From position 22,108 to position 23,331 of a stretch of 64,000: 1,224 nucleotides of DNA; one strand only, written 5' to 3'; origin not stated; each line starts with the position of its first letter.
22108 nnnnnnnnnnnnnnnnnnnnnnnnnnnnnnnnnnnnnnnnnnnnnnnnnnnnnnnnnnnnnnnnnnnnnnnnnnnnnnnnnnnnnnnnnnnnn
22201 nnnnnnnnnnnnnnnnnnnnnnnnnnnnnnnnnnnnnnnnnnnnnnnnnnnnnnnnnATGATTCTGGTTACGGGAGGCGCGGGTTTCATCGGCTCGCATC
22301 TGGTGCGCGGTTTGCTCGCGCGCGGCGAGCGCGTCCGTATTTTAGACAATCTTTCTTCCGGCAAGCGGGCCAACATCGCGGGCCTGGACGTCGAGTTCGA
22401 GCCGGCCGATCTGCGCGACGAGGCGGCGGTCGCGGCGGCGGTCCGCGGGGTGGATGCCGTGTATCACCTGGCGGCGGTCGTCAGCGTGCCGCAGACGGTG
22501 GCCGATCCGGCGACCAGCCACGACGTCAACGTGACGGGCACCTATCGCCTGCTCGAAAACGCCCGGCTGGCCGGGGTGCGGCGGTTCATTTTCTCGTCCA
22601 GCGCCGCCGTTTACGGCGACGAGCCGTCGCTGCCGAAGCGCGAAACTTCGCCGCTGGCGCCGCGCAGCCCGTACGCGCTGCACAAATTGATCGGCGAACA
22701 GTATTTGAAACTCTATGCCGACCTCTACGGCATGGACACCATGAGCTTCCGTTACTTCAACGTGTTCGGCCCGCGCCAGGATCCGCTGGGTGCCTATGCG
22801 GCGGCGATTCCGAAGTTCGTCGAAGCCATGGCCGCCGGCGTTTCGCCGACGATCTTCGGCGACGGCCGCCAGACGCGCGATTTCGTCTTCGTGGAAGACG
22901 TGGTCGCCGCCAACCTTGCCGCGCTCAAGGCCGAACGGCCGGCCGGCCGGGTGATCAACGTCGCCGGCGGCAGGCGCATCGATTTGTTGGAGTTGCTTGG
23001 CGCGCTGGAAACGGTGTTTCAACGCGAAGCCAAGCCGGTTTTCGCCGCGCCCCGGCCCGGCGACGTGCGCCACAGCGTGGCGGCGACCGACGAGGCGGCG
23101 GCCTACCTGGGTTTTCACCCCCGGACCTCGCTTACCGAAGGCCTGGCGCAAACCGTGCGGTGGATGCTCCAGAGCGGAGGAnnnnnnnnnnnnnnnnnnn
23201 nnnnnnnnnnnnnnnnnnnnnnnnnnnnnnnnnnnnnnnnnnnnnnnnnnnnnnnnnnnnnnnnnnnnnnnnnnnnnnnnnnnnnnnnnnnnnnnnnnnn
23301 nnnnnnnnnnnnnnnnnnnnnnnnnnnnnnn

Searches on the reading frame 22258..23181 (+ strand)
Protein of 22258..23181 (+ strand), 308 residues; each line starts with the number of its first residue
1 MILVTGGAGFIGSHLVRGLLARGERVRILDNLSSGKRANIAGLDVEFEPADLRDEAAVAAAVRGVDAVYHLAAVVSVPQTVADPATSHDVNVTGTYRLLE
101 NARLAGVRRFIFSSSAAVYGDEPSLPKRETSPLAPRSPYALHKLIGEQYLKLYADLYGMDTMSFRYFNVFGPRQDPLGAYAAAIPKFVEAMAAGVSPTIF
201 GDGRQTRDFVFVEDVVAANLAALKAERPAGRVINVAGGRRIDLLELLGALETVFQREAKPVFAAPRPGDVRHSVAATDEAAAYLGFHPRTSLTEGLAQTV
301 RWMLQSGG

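Call 13: search_protein_families(library=pfam, proteins=[window:22258-23181:+], max_evalue=0.001)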
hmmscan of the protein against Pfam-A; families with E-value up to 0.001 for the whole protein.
window:22258-23181:+ (308 aa): 10 families
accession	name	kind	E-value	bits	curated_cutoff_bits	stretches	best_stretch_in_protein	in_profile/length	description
PF01370.27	Epimerase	-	9e-69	232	20.9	1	2-236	1-240/240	NAD dependent epimerase/dehydratase family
PF16363.11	GDP_Man_Dehyd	-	6.7e-58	197.1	27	1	3-298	1-331/332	GDP-mannose 4,6 dehydratase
PF01073.25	3Beta_HSD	-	4.9e-28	98.4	22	1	3-225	1-231/280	3-beta hydroxysteroid dehydrogenase/isomerase family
PF02719.21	Polysacc_synt_2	-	6.4e-14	52.2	20.2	1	2-255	1-248/293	Polysaccharide biosynthesis protein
PF07993.18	NAD_binding_4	-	1.2e-13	51.3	20.1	1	57-217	81-256/258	Male sterility protein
PF04321.23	RmlD_sub_bind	-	1.3e-13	51.1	27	1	2-152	3-138/287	RmlD substrate binding domain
PF13460.12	NAD_binding_10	-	5.5e-13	49.6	27.2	1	6-127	1-111/184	NAD(P)H-binding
PF05368.20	NmrA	-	2.2e-10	41.1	27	1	2-115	5-107/298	NmrA-like family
PF08659.16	KR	-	0.00034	21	22.6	1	2-117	3-138/180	KR domain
PF00106.31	adh_short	-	0.00048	20.1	26.6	0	2-68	3-74/195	short chain dehydrogenase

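Call 50: search_protein_families(library=ncbifam, proteins=[window:22258-23181:+], max_evalue=0.00001)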
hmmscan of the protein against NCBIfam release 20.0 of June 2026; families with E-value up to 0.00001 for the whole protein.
window:22258-23181:+ (308 aa): 31 families (the best 25 are shown)
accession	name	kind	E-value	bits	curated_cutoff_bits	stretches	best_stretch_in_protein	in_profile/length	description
TIGR01179.1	galE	equivalog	4.1e-58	196.8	262.3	1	1-304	1-326/332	UDP-glucose 4-epimerase GalE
NF011728.1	PRK15181.1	equivalog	3e-54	184.3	760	1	3-304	19-338/348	Vi polysaccharide biosynthesis UDP-N-acetylglucosaminuronic acid C-4 epimerase TviC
TIGR01181.1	dTDP_gluc_dehyt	equivalog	5.9e-47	160.3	365.1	1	2-305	2-313/321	dTDP-glucose 4,6-dehydratase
TIGR04180.1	EDH_00030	hypoth_equivalog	9.7e-47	159.5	475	1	2-284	1-290/297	NAD-dependent 4,6-dehydratase LegB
NF007956.0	PRK10675.1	subfamily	1e-38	133.4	394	1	2-303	3-329/338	UDP-glucose 4-epimerase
TIGR02197.1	heptose_epim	equivalog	5.9e-38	130.8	274.6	1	2-305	1-315/316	ADP-glyceromanno-heptose 6-epimerase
NF052578.1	StrlDmthSdmBMthl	equivalog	5e-32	111.9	600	1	2-250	3-241/328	sterol demethylase protein SdmB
TIGR03466.1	HpnA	hypoth_equivalog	6.9e-32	110.6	367.65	1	2-289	3-279/327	hopanoid-associated sugar epimerase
NF007582.0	PRK10217.1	equivalog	3.5e-28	98.7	698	1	2-305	4-333/355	dTDP-glucose 4,6-dehydratase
NF042422.1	oxyalk_red_OleD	equivalog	1.3e-26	93.7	580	1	2-229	3-221/329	2-alkyl-3-oxoalkanoate reductase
NF007490.0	PRK10084.1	subfamily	2.2e-26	92.7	649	1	2-305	3-336/361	dTDP-glucose 4,6-dehydratase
NF043036.1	ErythonDh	equivalog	1.3e-24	87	325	1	2-155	3-165/321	D-erythronate dehydrogenase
NF008360.0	PRK11150.1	equivalog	5.9e-24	84.8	452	1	1-239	1-239/310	ADP-glyceromanno-heptose 6-epimerase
NF047922.1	GDPFucSynFcl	equivalog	2.3e-18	66.7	500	1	2-305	5-303/308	GDP-L-fucose synthase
TIGR01472.1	gmd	equivalog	1.2e-15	57.6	415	1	30-235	43-251/342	GDP-mannose 4,6-dehydratase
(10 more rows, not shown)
